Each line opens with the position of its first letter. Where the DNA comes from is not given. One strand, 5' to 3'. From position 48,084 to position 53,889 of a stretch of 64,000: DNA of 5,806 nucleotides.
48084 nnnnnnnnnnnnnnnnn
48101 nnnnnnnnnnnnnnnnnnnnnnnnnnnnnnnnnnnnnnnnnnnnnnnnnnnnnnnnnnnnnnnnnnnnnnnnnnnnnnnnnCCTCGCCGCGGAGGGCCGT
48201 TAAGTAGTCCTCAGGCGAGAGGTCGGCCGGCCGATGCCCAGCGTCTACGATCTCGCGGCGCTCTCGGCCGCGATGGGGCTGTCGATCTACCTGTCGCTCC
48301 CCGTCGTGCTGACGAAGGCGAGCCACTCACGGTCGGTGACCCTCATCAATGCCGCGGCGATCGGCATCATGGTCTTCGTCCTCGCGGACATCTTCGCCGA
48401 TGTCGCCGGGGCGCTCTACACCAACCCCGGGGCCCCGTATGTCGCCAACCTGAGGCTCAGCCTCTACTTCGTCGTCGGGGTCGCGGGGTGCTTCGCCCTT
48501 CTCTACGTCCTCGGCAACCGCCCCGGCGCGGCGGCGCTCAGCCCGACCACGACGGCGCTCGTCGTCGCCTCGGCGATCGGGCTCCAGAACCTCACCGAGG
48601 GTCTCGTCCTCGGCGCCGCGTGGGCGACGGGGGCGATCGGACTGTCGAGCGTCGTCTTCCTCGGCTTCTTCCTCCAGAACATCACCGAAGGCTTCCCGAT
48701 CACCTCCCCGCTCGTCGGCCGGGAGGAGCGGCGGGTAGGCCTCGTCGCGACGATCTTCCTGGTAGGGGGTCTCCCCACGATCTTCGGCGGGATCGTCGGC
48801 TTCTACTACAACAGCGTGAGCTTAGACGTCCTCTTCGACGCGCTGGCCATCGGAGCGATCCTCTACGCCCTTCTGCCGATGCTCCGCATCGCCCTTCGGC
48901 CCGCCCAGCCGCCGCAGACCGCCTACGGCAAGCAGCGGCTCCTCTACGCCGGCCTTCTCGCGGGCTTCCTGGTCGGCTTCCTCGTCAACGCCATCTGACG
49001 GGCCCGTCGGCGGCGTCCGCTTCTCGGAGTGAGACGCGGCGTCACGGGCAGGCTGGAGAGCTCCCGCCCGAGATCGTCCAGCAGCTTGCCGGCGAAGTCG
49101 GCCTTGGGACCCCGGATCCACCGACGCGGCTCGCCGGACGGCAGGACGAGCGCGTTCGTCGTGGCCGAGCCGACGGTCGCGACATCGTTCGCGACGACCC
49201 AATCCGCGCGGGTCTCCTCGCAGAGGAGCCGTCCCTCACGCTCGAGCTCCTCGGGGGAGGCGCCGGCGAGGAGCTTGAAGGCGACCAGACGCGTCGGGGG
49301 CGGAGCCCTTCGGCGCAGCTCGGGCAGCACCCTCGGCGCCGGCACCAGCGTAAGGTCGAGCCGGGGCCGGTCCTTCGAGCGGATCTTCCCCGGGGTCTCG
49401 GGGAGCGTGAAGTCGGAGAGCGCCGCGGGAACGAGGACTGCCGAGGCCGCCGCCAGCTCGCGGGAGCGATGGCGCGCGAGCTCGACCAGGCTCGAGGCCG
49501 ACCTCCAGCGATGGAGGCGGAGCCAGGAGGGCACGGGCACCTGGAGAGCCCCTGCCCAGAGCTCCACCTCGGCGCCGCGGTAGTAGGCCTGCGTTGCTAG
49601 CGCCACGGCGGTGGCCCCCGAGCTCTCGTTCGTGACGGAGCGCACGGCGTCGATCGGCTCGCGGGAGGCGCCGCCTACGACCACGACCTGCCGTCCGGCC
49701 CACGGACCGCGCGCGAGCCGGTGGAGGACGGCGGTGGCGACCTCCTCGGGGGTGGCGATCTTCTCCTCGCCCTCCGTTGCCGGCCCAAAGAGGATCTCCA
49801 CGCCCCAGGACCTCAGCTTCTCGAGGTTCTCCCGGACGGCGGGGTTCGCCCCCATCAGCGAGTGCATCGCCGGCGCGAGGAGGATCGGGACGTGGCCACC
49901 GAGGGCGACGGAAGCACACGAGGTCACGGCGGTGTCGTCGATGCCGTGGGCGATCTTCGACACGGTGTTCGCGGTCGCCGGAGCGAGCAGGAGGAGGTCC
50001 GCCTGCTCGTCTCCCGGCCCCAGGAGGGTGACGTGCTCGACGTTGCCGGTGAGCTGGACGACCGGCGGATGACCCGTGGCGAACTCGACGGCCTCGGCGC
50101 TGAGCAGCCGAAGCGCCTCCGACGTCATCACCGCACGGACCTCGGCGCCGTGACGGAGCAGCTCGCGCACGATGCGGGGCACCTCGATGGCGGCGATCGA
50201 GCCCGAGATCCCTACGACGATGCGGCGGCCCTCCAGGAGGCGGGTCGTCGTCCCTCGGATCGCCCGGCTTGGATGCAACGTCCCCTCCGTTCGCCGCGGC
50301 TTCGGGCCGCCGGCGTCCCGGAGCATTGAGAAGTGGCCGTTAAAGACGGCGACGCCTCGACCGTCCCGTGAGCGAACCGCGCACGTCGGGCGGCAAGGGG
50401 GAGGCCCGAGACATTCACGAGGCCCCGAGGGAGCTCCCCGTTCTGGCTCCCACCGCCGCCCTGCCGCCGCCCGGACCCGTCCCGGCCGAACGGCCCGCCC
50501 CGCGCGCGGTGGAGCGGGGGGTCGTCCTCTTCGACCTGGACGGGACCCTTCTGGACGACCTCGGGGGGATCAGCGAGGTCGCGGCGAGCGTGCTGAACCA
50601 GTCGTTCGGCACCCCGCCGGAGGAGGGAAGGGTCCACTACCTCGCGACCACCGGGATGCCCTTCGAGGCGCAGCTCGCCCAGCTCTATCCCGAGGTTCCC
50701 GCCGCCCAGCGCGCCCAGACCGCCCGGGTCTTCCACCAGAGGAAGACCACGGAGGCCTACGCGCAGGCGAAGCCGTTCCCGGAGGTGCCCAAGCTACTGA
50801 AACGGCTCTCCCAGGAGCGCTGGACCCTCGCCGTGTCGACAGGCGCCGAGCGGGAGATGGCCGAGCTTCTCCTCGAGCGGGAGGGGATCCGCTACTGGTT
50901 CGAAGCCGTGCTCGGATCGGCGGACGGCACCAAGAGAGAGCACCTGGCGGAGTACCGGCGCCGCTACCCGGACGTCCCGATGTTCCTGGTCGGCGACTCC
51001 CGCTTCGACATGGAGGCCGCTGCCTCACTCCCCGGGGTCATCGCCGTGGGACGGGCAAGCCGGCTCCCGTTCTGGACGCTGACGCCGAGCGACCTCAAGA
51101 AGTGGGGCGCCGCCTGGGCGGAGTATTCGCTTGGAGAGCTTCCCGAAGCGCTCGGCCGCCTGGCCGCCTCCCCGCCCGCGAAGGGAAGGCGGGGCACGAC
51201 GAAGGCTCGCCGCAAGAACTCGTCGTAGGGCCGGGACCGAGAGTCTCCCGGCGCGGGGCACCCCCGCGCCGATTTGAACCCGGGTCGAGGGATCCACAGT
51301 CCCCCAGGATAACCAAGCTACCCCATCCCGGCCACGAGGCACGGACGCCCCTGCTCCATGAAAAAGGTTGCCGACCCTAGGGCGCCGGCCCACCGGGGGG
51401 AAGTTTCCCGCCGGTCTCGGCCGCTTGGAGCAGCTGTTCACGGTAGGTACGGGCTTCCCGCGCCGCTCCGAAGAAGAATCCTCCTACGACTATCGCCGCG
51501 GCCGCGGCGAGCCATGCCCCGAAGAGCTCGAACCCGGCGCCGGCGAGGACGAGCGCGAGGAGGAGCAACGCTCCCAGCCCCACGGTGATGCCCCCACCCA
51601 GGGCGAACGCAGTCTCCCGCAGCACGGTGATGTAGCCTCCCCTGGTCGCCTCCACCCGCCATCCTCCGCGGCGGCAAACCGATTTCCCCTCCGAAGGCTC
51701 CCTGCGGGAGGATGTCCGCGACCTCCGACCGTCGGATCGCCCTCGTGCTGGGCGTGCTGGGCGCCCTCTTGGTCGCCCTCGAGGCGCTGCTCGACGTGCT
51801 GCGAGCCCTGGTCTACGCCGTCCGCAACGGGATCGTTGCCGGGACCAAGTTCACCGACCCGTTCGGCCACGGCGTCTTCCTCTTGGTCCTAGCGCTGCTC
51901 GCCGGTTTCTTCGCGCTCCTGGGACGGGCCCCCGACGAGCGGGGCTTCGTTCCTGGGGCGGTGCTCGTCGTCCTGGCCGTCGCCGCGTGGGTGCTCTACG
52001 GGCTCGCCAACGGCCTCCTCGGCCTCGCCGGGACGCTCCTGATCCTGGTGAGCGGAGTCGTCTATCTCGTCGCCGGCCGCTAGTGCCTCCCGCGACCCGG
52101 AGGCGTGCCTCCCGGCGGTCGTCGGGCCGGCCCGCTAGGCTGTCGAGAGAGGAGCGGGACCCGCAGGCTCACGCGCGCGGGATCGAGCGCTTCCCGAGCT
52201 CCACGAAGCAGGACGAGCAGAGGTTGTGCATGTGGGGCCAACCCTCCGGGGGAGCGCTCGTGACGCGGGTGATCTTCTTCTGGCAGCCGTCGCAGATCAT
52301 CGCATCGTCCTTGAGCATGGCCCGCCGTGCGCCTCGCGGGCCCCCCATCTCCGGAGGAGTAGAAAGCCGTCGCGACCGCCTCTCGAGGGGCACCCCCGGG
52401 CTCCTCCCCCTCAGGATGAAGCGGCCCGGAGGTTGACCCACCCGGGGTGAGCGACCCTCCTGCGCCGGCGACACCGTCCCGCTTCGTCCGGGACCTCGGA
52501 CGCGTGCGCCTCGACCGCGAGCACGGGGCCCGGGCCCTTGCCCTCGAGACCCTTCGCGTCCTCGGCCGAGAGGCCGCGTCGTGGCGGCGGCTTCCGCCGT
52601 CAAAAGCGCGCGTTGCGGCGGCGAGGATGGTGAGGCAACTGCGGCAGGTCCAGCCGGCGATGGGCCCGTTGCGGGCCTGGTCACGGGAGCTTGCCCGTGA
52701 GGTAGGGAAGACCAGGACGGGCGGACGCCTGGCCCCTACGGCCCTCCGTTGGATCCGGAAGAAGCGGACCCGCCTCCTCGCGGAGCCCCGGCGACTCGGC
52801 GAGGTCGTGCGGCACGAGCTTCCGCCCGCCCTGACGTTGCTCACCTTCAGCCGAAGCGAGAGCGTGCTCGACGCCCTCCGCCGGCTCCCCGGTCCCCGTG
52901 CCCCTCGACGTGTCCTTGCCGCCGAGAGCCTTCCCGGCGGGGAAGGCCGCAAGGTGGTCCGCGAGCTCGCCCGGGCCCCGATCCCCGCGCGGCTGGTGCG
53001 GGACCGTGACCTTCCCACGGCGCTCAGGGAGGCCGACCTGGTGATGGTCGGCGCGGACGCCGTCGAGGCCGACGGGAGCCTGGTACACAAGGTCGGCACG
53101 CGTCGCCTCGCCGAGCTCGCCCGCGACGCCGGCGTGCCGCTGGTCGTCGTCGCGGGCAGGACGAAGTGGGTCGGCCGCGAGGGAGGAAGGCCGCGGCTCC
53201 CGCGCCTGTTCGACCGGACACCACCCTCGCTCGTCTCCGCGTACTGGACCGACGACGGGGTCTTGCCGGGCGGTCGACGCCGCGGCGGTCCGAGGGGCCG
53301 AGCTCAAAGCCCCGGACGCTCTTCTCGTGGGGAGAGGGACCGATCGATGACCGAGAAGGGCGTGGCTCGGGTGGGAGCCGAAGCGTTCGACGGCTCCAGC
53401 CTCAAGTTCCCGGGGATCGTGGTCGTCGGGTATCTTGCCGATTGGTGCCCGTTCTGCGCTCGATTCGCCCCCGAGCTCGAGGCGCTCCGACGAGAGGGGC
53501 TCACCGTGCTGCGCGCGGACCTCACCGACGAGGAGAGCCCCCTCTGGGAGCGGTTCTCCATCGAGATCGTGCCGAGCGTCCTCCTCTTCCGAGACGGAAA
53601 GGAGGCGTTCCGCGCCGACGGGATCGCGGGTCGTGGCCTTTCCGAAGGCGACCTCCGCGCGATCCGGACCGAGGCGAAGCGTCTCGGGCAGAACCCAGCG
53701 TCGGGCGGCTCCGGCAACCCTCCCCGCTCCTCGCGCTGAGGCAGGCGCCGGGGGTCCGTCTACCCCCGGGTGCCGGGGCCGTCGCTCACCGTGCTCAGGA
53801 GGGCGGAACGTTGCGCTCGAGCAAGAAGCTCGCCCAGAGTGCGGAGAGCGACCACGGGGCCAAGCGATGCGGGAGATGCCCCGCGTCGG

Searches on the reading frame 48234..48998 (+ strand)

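Call 79: search_protein_families(library=pfam, proteins=[window:48234-48998:+], max_evalue=0.001)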
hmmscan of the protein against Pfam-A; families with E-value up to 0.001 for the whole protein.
window:48234-48998:+ (254 aa): 1 family
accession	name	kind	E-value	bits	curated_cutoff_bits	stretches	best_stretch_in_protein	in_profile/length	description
PF02535.28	Zip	-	1.1e-05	25.3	35.1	1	104-250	174-321/323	ZIP Zinc transporter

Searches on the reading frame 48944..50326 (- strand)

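Call 79: search_protein_families(library=pfam, proteins=[window:48944-50326:-], max_evalue=0.001)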
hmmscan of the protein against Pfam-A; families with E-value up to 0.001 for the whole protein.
window:48944-50326:- (460 aa): 2 families
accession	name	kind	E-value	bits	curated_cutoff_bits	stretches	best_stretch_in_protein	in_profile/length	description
PF04127.22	DFP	-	2.3e-31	109.5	22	1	209-386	1-173/186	DNA/pantothenate metabolism flavoprotein C-terminal domain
PF02441.25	Flavoprotein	-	3.6e-29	101.9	22.7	1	35-201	2-159/162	Flavoprotein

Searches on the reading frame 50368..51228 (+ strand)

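Call 79: search_protein_families(library=pfam, proteins=[window:50368-51228:+], max_evalue=0.001)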
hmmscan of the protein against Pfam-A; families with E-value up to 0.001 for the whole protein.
window:50368-51228:+ (286 aa): 3 families
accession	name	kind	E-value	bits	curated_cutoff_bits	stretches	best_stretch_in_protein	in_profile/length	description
PF13419.12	HAD_2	-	4.1e-17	63.3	23.8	1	53-219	1-169/178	Haloacid dehalogenase-like hydrolase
PF00702.32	Hydrolase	-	2.9e-13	51.1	26.4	1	52-220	3-189/191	haloacid dehalogenase-like hydrolase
PF12710.13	HAD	-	1.1e-07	32.9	27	1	53-217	1-187/189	haloacid dehalogenase-like hydrolase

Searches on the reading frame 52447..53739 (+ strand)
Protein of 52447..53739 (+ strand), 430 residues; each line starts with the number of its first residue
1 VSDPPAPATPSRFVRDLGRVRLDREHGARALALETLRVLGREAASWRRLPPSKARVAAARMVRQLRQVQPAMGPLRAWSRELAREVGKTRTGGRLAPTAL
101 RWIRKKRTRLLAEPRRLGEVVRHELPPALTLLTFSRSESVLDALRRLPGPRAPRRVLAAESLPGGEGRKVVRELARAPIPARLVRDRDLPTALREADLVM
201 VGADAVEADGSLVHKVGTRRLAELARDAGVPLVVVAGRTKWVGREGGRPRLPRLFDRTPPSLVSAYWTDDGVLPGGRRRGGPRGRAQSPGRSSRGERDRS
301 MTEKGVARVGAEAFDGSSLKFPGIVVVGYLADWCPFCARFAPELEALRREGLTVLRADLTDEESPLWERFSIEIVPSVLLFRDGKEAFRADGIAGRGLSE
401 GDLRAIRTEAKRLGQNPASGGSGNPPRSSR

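Call 80: search_protein_families(library=pfam, proteins=[window:52447-53739:+], max_evalue=0.01)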
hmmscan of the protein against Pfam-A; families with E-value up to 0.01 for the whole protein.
window:52447-53739:+ (430 aa): 3 families
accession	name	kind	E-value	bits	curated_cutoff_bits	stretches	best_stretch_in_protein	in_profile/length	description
PF01008.23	IF-2B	-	1.5e-27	97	22.4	1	25-241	2-220/280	Initiation factor 2 subunit family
PF00085.26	Thioredoxin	-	3.7e-09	37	23.5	1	311-393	7-91/103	Thioredoxin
PF13098.12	Thioredoxin_2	-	0.0023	18.7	27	0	324-392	8-93/104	Thioredoxin-like domain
